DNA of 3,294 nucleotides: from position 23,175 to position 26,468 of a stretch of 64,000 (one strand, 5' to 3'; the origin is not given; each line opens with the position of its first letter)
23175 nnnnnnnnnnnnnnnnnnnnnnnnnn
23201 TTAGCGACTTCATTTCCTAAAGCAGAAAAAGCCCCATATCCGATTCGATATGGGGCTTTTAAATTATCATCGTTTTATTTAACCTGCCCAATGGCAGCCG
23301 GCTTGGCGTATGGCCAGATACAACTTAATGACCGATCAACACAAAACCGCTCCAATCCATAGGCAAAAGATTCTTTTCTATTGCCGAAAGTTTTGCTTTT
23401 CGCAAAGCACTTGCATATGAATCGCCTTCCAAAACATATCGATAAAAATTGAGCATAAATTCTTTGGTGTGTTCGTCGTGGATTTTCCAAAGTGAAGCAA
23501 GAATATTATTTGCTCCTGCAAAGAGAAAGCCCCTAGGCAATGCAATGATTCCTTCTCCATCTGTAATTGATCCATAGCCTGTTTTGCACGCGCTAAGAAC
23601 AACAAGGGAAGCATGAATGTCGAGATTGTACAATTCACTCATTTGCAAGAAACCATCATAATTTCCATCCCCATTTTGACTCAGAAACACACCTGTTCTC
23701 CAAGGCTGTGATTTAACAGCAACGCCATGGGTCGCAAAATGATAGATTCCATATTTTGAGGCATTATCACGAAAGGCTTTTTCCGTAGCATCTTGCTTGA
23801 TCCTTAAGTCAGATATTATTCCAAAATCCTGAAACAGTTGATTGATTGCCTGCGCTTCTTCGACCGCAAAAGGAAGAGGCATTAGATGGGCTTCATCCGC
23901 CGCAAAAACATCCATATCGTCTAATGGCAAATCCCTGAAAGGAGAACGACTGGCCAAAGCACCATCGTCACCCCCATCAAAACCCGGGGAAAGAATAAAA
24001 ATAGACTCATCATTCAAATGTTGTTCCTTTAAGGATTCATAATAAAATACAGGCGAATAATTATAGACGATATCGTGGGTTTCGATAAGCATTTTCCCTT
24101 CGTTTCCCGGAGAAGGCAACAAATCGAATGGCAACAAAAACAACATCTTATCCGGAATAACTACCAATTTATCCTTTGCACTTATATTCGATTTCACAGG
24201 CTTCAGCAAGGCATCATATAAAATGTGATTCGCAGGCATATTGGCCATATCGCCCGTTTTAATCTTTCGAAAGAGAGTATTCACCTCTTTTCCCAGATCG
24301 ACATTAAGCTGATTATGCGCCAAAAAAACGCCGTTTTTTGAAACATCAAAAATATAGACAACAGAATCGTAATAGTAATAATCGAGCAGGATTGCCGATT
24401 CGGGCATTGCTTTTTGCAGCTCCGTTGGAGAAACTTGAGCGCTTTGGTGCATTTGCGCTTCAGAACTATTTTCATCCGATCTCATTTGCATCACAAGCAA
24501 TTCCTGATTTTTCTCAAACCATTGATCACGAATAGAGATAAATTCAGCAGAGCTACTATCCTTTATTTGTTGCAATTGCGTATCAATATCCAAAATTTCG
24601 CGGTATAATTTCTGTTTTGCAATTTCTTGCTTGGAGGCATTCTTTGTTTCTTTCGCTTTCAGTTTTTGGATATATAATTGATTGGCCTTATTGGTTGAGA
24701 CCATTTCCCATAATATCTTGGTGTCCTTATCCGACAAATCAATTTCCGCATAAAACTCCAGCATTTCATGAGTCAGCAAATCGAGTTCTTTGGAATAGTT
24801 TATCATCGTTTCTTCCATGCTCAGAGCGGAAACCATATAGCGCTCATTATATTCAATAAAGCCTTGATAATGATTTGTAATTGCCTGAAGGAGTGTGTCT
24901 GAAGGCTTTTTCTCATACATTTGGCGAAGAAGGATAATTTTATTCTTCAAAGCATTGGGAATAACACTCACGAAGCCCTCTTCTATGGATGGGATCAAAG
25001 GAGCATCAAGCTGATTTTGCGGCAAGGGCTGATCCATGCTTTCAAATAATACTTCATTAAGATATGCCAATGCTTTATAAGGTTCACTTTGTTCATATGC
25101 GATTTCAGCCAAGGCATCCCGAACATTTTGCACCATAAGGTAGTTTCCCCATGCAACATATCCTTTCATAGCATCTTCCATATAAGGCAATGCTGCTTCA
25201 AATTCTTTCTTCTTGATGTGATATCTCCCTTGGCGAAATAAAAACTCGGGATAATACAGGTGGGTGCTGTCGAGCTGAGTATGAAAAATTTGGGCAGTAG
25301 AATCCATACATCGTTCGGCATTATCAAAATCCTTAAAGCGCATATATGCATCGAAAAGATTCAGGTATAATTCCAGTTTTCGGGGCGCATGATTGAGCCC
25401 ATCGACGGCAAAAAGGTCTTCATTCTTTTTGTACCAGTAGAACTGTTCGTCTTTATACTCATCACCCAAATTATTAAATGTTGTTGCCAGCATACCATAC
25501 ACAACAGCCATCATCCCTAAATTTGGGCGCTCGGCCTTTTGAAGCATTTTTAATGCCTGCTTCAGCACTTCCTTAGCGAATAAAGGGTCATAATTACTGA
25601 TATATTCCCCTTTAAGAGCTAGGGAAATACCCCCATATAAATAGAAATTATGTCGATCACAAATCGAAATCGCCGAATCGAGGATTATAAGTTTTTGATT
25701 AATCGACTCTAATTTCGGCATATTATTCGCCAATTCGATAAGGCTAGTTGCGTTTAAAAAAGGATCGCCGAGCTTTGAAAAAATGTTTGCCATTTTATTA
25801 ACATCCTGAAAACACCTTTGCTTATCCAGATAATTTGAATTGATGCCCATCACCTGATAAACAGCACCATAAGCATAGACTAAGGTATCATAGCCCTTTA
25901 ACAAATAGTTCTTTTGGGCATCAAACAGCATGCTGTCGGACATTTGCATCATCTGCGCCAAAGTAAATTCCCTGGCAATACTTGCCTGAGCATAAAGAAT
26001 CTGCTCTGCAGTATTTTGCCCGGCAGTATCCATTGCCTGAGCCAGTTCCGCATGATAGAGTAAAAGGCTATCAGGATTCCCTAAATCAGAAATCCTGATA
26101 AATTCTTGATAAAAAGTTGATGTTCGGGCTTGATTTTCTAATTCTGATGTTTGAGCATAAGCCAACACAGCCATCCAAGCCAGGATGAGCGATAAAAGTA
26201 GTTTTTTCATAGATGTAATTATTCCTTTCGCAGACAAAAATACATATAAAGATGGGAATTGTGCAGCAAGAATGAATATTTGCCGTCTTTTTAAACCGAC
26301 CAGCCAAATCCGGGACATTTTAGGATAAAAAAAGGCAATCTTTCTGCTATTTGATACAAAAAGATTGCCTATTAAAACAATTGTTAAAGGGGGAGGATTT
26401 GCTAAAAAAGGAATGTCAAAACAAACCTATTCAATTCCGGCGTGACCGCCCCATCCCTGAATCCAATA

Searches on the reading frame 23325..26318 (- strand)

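Call 54: search_protein_families(library=pfam, proteins=[window:23325-26318:-], max_evalue=0.00001)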
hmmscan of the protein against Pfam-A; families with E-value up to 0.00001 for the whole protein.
window:23325-26318:- (997 aa): 1 family
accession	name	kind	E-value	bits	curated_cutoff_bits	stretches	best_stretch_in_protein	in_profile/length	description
PF12770.12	CHAT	-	1e-55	189.7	24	1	700-996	7-288/289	CHAT domain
